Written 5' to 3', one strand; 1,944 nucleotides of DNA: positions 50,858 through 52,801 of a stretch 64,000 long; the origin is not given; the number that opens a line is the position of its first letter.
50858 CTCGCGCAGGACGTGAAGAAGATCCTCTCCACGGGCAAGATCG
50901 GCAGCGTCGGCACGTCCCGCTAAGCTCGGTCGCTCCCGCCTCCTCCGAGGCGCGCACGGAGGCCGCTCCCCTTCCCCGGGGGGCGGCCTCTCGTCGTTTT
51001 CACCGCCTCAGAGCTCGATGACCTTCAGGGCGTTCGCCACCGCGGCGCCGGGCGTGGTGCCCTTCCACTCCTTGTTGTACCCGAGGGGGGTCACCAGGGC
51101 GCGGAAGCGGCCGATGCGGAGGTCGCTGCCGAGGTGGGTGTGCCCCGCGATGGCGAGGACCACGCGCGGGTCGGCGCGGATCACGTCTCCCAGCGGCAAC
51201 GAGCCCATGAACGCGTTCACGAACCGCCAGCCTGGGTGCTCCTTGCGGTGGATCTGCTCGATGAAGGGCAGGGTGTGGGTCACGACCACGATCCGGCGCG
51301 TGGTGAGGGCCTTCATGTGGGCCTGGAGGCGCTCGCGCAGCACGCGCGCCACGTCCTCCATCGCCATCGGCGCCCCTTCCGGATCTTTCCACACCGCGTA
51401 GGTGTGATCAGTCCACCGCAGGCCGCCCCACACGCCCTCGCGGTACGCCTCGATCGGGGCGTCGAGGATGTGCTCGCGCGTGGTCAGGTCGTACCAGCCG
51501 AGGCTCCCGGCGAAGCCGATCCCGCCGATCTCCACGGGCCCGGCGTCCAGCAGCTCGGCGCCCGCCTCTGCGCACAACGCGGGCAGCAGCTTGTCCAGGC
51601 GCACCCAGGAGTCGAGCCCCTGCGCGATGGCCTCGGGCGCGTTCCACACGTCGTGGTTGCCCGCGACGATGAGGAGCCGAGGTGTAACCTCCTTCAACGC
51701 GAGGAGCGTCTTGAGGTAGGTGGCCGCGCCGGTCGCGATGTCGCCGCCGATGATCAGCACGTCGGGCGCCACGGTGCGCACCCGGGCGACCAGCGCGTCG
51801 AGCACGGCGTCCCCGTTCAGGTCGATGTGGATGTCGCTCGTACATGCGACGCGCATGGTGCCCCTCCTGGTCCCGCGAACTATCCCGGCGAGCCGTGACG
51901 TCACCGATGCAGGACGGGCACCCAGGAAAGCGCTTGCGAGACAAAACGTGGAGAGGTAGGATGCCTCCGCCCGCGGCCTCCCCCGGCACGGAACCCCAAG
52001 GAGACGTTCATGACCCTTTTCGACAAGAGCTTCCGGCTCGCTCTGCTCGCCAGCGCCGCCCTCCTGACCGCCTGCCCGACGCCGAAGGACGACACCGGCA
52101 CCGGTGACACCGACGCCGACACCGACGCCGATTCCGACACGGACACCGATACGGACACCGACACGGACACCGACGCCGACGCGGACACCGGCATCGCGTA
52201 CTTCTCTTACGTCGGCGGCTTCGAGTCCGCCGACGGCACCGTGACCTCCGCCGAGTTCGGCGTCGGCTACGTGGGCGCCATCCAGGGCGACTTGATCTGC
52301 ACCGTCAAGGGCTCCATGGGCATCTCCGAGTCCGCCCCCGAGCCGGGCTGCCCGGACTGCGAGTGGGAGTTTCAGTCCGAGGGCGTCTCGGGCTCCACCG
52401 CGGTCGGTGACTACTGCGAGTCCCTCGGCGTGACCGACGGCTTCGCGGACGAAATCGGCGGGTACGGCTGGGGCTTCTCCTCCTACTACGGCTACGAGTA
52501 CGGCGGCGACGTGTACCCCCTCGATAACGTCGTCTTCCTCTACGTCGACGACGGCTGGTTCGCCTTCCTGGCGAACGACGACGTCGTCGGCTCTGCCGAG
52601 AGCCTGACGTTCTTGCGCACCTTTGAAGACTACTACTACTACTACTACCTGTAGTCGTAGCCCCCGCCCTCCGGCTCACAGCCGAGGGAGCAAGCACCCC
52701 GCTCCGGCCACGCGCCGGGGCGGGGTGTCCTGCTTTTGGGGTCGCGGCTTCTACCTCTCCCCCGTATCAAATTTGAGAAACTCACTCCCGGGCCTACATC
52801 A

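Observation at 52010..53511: Tandem paralogous lipoproteins ending in a poly-tyrosine tail encoded by a (TAC)n microsatellite: apparently undescribed family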

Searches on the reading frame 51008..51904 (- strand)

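Call 66: search_protein_families(library=pfam, proteins=[window:51008-51904:-], max_evalue=0.001)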
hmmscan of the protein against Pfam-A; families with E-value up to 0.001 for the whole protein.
window:51008-51904:- (298 aa): 2 families
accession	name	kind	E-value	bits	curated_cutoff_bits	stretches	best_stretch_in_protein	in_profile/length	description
PF00149.33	Metallophos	-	1.8e-11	45.3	21.5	1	17-257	1-189/191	Calcineurin-like phosphoesterase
PF12850.12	Metallophos_2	-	2.8e-07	31.1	27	1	17-97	1-71/154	Calcineurin-like phosphoesterase superfamily domain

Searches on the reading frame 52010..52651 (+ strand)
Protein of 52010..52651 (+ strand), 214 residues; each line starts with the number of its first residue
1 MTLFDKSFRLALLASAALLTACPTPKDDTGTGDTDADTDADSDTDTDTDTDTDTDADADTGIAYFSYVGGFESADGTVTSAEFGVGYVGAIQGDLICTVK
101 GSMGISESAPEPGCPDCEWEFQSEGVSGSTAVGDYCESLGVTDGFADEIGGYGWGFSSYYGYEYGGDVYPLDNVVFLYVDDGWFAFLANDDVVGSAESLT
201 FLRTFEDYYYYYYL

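Call 4: search_protein_families(library=pfam, proteins=[window:52010-52651:+], max_evalue=10)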
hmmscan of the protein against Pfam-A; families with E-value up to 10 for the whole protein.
window:52010-52651:+ (214 aa): 1 family
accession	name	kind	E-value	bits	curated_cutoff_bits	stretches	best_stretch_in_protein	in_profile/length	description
PF06524.17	NOA36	-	2.2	8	32.6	1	25-58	267-300/306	NOA36 protein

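Call 5: search_protein_families(library=ncbifam, proteins=[window:52010-52651:+], max_evalue=10)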
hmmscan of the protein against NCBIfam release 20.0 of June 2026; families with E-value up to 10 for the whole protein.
window:52010-52651:+ (214 aa): 6 families
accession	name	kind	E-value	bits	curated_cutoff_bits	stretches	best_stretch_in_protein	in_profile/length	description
NF033845.1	MSCRAMM_ClfB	exception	0.0018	16.3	999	1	33-58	771-796/871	MSCRAMM family adhesin clumping factor ClfB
NF000535.3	MSCRAMM_SdrC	exception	0.0019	16.3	1700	1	33-58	877-902/963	MSCRAMM family adhesin SdrC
NF012181.0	MSCRAMM_SdrD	exception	0.0038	14.7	2500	1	34-57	1186-1209/1379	MSCRAMM family adhesin SdrD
NF033609.2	MSCRAMM_ClfA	exception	0.0055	14.4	1150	1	34-57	688-711/934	MSCRAMM family adhesin clumping factor ClfA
NF046039.1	lipo_NMB0938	equivalog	0.17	10.9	80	1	6-62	4-59/277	NMB0938 family lipoprotein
NF045523.1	MXAN_5453_fam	exception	1.8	7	500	1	21-107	435-506/544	MXAN_5453 family MXYO-CTERM-anchored protein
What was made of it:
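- On Any Pfam / NCBIfam family: Only sub-threshold low-complexity or CxxC-knuckle hits (calls 4, 5).
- On MYXO-CTERM sorted proteins: The NCBIfam MXAN_5453 hit has E = 1.8 (call 5).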
